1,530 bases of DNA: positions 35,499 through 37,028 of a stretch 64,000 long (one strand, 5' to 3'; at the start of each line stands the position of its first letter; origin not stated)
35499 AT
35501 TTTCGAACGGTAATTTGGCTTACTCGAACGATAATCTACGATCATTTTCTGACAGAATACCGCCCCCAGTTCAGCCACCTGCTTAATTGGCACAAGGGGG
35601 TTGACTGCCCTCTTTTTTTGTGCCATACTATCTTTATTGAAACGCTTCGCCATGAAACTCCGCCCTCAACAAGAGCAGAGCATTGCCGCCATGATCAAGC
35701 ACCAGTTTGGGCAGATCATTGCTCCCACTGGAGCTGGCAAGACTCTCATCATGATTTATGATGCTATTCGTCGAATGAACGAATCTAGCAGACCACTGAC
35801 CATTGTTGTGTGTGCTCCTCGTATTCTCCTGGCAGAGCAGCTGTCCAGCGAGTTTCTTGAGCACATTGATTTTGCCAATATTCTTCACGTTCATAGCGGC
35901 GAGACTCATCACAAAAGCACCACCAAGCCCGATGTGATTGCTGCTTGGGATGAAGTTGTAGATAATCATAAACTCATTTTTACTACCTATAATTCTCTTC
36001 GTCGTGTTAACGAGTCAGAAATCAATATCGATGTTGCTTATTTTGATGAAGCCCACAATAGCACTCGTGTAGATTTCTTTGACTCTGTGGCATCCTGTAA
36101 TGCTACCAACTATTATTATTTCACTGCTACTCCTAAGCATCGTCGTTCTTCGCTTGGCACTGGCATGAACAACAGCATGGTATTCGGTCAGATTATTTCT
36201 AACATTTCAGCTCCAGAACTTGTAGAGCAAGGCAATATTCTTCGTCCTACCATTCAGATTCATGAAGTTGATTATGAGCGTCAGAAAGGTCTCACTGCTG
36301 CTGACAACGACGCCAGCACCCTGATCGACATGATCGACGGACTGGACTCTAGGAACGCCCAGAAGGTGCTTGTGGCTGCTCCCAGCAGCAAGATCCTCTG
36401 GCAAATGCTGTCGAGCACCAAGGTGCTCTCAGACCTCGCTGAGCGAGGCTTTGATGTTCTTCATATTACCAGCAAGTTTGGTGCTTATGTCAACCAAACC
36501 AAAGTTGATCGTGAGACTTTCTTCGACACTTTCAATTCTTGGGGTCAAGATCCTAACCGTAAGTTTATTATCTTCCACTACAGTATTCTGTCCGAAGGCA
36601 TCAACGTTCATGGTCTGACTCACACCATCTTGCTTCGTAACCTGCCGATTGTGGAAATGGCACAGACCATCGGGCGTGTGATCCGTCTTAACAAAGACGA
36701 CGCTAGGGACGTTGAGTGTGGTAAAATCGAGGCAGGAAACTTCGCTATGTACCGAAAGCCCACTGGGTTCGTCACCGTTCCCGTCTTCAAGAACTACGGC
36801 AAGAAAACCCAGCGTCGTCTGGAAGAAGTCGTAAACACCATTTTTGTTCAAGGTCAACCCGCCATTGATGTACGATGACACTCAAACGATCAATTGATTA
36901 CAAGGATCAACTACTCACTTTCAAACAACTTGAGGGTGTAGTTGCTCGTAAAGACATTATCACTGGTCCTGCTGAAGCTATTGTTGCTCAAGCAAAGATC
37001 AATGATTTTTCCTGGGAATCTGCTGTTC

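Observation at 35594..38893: GC-rich, translationally coupled helicase - HNH nuclease - Dam methyltransferase - small protein cassette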

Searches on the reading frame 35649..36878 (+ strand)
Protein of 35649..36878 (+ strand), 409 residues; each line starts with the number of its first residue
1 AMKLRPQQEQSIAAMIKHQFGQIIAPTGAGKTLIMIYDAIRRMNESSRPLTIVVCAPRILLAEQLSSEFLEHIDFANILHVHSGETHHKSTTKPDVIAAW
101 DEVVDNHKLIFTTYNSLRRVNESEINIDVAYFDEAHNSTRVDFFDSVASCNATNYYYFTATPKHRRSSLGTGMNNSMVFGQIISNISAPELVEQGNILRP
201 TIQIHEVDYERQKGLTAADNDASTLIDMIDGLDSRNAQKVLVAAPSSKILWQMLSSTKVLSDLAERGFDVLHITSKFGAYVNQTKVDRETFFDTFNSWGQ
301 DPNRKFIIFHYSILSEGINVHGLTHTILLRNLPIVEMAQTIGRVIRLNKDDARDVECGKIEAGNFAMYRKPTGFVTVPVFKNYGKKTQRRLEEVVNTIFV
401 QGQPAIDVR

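Call 4: search_protein_families(library=pfam, proteins=[window:35649-36878:+], max_evalue=0.01)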
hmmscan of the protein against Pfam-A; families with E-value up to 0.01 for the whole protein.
window:35649-36878:+ (409 aa): 8 families
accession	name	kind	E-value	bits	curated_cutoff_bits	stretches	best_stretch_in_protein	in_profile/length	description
PF04851.21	ResIII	-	5.1e-19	69.2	22.5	1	2-163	2-163/164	Type III restriction enzyme, res subunit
PF00270.35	DEAD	-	8.1e-15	55.4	26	1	5-163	1-161/167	DEAD/DEAH box helicase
PF18766.7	SWI2_SNF2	-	2e-08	34.6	26.7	1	18-202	18-188/221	SWI2/SNF2 ATPase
PF00271.37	Helicase_C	-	1.6e-06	28.8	23.5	1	225-347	6-109/110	Helicase conserved C-terminal domain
PF13086.12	AAA_11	-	0.00013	22.2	27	0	6-57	4-60/257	AAA domain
PF02562.22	PhoH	-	0.00018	21.5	27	1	6-66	7-66/205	PhoH-like protein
PF13604.12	AAA_30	-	0.0016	18.7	27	1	4-69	2-66/191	AAA domain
PF13307.12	Helicase_C_2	-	0.0041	17.6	25.3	0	238-322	10-82/170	Helicase C-terminal domain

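Call 5: search_protein_families(library=phrogs, proteins=[window:35649-36878:+], max_evalue=0.001)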
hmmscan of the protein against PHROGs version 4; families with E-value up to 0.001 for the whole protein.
window:35649-36878:+ (409 aa): 7 families
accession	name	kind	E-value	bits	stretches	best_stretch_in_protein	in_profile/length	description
phrog_16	-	DNA, RNA and nucleotide metabolism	6e-66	224.3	1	2-354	271-590/986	DNA helicase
phrog_9690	-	DNA, RNA and nucleotide metabolism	1.4e-15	58.2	1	112-352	25-261/306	DNA helicase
phrog_62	-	DNA, RNA and nucleotide metabolism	2.2e-09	36.4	1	2-137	695-819/1881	DNA helicase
phrog_3830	-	unknown function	5.4e-08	32.5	1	26-216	298-487/1032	-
phrog_16259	-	DNA, RNA and nucleotide metabolism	1.3e-07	32.2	1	2-112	116-223/330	DNA helicase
phrog_6819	-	DNA, RNA and nucleotide metabolism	3.5e-06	26.7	1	3-138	20-146/645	Holliday junction branch migration helicase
phrog_2488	-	DNA, RNA and nucleotide metabolism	5.6e-06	26.4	0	4-74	19-96/579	DNA helicase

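Call 8: search_dna_similar(query=window:35649-36878:+, collection=phages, mode=protein, max_rows=40)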
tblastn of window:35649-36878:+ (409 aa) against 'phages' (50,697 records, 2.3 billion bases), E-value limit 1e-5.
Records with a match: 436; places in all: 455; records where one place covers at least 80% of the query: 428.
Best place of each record, by identity: 60-80% 1; <60% 435.
By first word of the organism name: Synechococcus 337; Cyanophage 61; Prochlorococcus 18; Acinetobacter 10; Marine 6; Vibrio 3; Phage 1.
By host as written in the record: - 166; Synechococcus 107; Synechococcus sp. 27; Synechococcus sp. WH7803 26; Synechococcus sp. WH8102 17; Synechococcus sp. WH 7803 14; Synechococcus sp. MW02 12; Synechococcus sp. WH8109 6; and 26 more.
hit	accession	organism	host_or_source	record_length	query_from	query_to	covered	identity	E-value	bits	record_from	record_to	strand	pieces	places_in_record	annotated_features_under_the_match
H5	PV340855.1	Synechococcus phage Sf-FR1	Synechococcus sp. WH8102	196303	2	409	100%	71.3%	0e+0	622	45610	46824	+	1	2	DNA helicase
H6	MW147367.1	Synechococcus phage S-H9-2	Synechococcus sp. WH 8102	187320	2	408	100%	58.5%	3e-158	499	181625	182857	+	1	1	DNA helicase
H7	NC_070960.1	Synechococcus phage S-H9-2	Synechococcus sp. WH 8102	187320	2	408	100%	58.5%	3e-158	499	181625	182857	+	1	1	DNA helicase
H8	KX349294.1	Cyanophage S-RIM44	Synechococcus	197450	2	408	100%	58.3%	6e-155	489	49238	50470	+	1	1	DNA helicase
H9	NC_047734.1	Cyanophage S-RIM44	Synechococcus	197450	2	408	100%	58.3%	6e-155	489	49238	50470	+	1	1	DNA helicase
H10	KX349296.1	Cyanophage S-RIM44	Synechococcus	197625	2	408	100%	58.3%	6e-155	489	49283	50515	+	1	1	DNA helicase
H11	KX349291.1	Cyanophage S-RIM44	Synechococcus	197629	2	408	100%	58.3%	6e-155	489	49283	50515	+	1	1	DNA helicase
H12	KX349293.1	Cyanophage S-RIM44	Synechococcus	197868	2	408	100%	58.3%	6e-155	489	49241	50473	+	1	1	DNA helicase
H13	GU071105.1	Prochlorococcus phage Syn1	Synechococcus sp. WH8101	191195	2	408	100%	58.3%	2e-154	488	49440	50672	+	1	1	helicase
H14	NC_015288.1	Prochlorococcus phage Syn1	Synechococcus sp. WH8101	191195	2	408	100%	58.3%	2e-154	488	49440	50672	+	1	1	helicase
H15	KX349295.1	Cyanophage S-RIM44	Synechococcus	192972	2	408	100%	58.3%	2e-154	488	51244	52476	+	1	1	DNA helicase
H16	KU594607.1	Cyanophage S-RIM44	Synechococcus sp.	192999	2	408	100%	58.3%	2e-154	488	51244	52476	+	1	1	DNA helicase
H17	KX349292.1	Cyanophage S-RIM44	Synechococcus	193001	2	408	100%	58.3%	2e-154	488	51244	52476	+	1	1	DNA helicase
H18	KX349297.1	Cyanophage S-RIM44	Synechococcus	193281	2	408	100%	58.3%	2e-154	488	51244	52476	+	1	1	DNA helicase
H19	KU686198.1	Synechococcus phage S-CAM3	Synechococcus sp.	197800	1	408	100%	58.1%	3e-163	513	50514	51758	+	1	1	helicase-related protein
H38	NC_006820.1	Synechococcus phage S-PM2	Synechococcus sp. SynWH7803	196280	2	408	100%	55.3%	2e-148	471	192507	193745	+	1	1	Helicase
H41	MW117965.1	Synechococcus phage S-H38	Synechococcus sp. MW02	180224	2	406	99%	54.4%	1e-143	457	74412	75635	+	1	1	DNA helicase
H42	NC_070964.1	Synechococcus phage S-H38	Synechococcus sp. MW02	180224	2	406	99%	54.4%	1e-143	457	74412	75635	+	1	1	DNA helicase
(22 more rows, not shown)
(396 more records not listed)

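Call 10: get_annotated_region(hit=H5, flank=7000)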
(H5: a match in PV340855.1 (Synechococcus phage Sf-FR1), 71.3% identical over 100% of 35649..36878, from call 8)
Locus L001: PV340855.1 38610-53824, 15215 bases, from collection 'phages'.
description: Synechococcus phage Sf-FR1, complete genome.
organism: Synechococcus phage Sf-FR1 (NCBI taxid 3413218)
taxonomy: Viruses
host: Synechococcus sp. WH8102; source: Petrosia ficiformis pink cortex; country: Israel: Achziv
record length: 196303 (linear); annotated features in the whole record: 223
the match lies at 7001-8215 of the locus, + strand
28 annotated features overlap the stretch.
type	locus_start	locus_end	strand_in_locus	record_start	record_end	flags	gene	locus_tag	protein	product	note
CDS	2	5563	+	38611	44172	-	-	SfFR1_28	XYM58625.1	tail collar domain-containing protein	-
CDS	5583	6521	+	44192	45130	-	-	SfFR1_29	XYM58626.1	hypothetical protein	-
CDS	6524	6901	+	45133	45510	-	-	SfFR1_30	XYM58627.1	hypothetical protein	-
CDS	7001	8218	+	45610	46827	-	-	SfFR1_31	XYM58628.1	DNA helicase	-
CDS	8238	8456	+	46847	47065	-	-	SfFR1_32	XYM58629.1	hypothetical protein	-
CDS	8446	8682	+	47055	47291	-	-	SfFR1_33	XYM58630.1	hypothetical protein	-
CDS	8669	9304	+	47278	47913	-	-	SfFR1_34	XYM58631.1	2OG-Fe(II) oxygenase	-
CDS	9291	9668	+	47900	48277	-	-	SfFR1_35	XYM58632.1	hypothetical protein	-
CDS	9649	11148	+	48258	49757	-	-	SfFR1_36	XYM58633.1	Nol protein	-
CDS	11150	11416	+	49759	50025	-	-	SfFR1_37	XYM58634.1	hypothetical protein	-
CDS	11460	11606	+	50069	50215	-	-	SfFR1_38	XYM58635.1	hypothetical protein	-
CDS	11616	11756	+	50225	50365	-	-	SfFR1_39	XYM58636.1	hypothetical protein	-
CDS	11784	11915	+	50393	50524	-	-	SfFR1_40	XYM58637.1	hypothetical protein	-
CDS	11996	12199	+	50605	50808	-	-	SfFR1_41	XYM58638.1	hypothetical protein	-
CDS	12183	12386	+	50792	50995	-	-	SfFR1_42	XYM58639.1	hypothetical protein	-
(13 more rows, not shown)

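Call 11: get_annotated_region(hit=H13, flank=6000)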
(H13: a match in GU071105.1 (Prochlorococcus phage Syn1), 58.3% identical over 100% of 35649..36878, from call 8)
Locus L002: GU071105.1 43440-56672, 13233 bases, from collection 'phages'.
description: Prochlorococcus phage Syn1, complete genome.
organism: Prochlorococcus phage Syn1 (NCBI taxid 444861)
taxonomy: Viruses; Duplodnaviria; Heunggongvirae; Uroviricota; Caudoviricetes; Kyanoviridae; Vellamovirus; Vellamovirus syn1
host: Synechococcus sp. WH8101; source: -; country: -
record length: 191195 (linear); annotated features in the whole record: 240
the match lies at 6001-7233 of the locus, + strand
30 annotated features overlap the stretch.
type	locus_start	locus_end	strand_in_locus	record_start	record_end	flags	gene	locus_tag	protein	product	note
CDS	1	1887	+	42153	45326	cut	gp12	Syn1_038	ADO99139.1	short tail fiber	T4-LIKE GC: 740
CDS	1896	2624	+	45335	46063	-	-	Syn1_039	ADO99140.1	2OG-Fe(II) oxygenase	T4-LIKE GC: 240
CDS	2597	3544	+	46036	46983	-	-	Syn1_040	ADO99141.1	hypothetical protein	T4-LIKE GC: 741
CDS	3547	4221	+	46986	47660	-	piuC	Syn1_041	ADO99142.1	PiuC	T4-LIKE GC: 28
CDS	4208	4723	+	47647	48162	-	-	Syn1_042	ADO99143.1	hypothetical protein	T4-LIKE GC: 166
CDS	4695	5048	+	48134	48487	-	-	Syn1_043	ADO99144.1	hypothetical protein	T4-LIKE GC: 742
CDS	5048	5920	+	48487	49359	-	-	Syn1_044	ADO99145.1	hypothetical protein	T4-LIKE GC: 743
CDS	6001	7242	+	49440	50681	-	-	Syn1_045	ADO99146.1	helicase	T4-LIKE GC: 36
CDS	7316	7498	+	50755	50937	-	-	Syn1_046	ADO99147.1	hypothetical protein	T4-LIKE GC: 43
CDS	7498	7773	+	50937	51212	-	-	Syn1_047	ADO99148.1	hypothetical protein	T4-LIKE GC: 1049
CDS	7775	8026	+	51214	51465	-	-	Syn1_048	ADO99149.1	hypothetical protein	T4-LIKE GC: 745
CDS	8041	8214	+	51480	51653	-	-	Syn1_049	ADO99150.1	hypothetical protein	T4-LIKE GC: 746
CDS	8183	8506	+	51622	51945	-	-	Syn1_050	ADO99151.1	hypothetical protein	T4-LIKE GC: 383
CDS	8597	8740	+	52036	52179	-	-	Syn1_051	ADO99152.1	hypothetical protein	T4-LIKE GC: 749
CDS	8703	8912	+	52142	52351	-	-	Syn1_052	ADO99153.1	hypothetical protein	T4-LIKE GC: 1050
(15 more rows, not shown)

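Call 12: get_annotated_region(hit=H38, flank=6000)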
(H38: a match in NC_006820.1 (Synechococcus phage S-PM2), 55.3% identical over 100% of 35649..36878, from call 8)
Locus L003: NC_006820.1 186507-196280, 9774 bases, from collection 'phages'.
description: Synechococcus phage S-PM2, complete genome.
organism: Synechococcus phage S-PM2 (NCBI taxid 238854)
taxonomy: Viruses; Duplodnaviria; Heunggongvirae; Uroviricota; Caudoviricetes; Kyanoviridae; Nodensvirus; Nodensvirus spm2
host: Synechococcus sp. SynWH7803; source: sea water; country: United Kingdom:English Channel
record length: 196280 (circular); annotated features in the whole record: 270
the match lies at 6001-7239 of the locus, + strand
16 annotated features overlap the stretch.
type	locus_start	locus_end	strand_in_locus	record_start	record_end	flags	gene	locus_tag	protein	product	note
CDS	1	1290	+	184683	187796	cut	gp12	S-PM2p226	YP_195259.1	short tail fiber protein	T4-LIKE GC: 740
CDS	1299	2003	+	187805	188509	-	-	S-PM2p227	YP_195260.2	2OG-Fe(II) oxygenase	T4-LIKE GC: 240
CDS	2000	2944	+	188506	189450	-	-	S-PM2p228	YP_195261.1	tail assembly chaperone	T4-LIKE GC: 741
CDS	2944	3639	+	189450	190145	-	PiuC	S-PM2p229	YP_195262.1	2OG-Fe(II) oxygenase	T4-LIKE GC: 28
CDS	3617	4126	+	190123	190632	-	-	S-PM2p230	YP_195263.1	DNA endonuclease V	T4-LIKE GC: 166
CDS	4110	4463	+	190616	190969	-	-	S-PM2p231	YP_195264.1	Hypothetical-Protein | belonging to T4-LIKE GC: 742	T4-LIKE GC: 742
CDS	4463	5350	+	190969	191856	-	-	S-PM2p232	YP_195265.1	Hypothetical-Protein | belonging to T4-LIKE GC: 743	T4-LIKE GC: 743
CDS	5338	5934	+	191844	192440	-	-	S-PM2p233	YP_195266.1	2OG-Fe(II) oxygenase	T4-LIKE GC: 101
CDS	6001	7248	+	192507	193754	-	-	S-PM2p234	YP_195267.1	Helicase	T4-LIKE GC: 36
CDS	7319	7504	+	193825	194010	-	-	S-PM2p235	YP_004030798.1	Hypothetical-Protein | belonging to T4-LIKE GC: 43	T4-LIKE GC: 43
CDS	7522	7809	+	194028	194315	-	-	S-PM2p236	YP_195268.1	Hypothetical-Protein | belonging to T4-LIKE GC: 744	T4-LIKE GC: 744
CDS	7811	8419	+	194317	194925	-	-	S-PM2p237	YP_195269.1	ferrochelatase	T4-LIKE GC: 615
CDS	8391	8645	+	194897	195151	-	-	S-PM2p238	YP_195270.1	Hypothetical-Protein | belonging to T4-LIKE GC: 745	T4-LIKE GC: 745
CDS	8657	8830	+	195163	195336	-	-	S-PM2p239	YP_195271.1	Hypothetical-Protein | belonging to T4-LIKE GC: 746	T4-LIKE GC: 746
CDS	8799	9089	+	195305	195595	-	-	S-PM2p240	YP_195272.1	Hypothetical-Protein | belonging to T4-LIKE GC: 383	T4-LIKE GC: 383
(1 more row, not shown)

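Call 20: search_protein_families(library=padloc, proteins=[window:35649-36878:+], max_evalue=0.01)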
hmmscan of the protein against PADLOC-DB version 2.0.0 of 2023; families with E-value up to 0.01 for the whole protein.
window:35649-36878:+ (409 aa): 20 families
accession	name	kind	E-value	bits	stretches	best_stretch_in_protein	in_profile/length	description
PDLC02707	PbeA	-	4.1e-13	46.8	1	2-171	251-422/672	PbeA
PDLC02704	PbeA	-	1.8e-08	31.4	1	2-196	253-451/682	PbeA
PDLC01439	typeIV_DinG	-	2.8e-07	27.6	1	5-72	17-82/575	CAS-IV-A; associated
PDLC01710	Cas3a1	-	4.7e-05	20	1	14-93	218-295/745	Cas3_1_CAS-I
PDLC02350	AbiO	-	4.9e-05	20.3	1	6-69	181-241/468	AbiO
PDLC00186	HamB1|HamB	-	9.7e-05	18.5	1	8-137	151-274/864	DEAD-box helicase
PDLC01765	Cas3c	-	0.00024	18.2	1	19-102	184-263/612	-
PDLC02503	BrxHI|BrxHII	-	0.00039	16.8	1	3-62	24-85/698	BrxHI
PDLC00631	ZorD1|ZorD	-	0.00041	16.2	1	27-135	470-583/1071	"SWI2/SNF2 helicase, Mrr-like nuclease"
PDLC01759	Cas3b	-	0.002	14.9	1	12-75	224-286/711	-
PDLC01770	Cas3g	-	0.002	14.7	1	22-73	30-82/733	-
PDLC02082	Cas3b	-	0.0023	14.4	1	14-76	242-305/734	-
PDLC02864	DpdF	-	0.0032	14.3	1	3-61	22-74/610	DpdF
PDLC02422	PprDinG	-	0.0035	13.5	0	14-91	193-262/930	-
PDLC01252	Cas3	-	0.005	14.3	0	23-93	4-73/324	CAS-I; effector_G3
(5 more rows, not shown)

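Call 21: search_protein_families(library=ncbifam, proteins=[window:35649-36878:+], max_evalue=0.01)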
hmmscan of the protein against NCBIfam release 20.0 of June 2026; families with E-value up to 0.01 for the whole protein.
window:35649-36878:+ (409 aa): 7 families
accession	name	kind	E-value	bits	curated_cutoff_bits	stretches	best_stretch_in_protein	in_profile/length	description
TIGR04095.1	dnd_restrict_1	equivalog_domain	1.4e-07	30.9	600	1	2-199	7-204/451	DNA phosphorothioation system restriction enzyme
TIGR04121.1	DEXH_lig_assoc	equivalog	0.0015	16.3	850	1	4-73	14-89/804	ligase-associated DNA damage response DEXH box helicase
TIGR03117.2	cas_csf4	equivalog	0.0019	16.4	400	0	12-73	141-200/800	type IV CRISPR-associated DEAD/DEAH-box helicase Csf4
NF045503.1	repair_heli_XPB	equivalog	0.0026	16.4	610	1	2-136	182-310/548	DNA repair helicase XPB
TIGR00348.1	hsdR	subfamily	0.0043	15.6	284.55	1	25-188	274-433/674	HsdR family type I site-specific deoxyribonuclease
NF010337.0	PRK13766.1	equivalog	0.0054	14.9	610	1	10-138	22-144/781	Hef nuclease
TIGR00614.1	recQ_fam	subfamily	0.0057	15.5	219.8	1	3-80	11-82/470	RecQ family ATP-dependent DNA helicase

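Call 60: find_related_loci(query=window:35649-36878:+, collection=viral_contigs, flank=8000)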
Query window:35649-36878:+ (409 aa) in viral_contigs; peptide patterns used: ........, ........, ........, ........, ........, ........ (x = any residue, [..] = any of these).
22 stretches matched a pattern; 22 encode a relative of the query (tblastn E <= 1e-3); 22 distinct loci.
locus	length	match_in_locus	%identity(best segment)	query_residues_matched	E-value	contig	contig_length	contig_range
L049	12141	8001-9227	100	1-409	0e+0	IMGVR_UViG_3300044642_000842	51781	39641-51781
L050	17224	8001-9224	93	2-409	0e+0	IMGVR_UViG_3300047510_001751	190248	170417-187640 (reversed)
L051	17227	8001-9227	93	1-409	0e+0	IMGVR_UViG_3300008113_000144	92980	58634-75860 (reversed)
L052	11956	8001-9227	94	1-409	0e+0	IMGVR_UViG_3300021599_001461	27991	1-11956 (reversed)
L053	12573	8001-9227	94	1-409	0e+0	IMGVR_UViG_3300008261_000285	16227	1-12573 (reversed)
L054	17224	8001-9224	89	2-409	0e+0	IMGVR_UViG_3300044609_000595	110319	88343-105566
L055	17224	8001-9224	89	2-409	0e+0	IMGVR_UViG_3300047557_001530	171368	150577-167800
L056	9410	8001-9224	88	2-409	0e+0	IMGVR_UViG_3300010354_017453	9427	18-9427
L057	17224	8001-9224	89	2-409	0e+0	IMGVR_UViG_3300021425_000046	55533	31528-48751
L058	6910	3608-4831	88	2-409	0e+0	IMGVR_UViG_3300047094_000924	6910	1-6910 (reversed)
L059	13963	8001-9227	88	1-409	0e+0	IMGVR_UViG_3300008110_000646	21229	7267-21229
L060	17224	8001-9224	88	2-409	0e+0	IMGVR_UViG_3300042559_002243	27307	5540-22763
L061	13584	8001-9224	86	2-409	0e+0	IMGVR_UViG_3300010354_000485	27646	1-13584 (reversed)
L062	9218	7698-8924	83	1-409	0e+0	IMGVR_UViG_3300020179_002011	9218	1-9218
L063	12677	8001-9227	83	1-409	0e+0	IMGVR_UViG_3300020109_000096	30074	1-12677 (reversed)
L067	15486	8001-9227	69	1-408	0e+0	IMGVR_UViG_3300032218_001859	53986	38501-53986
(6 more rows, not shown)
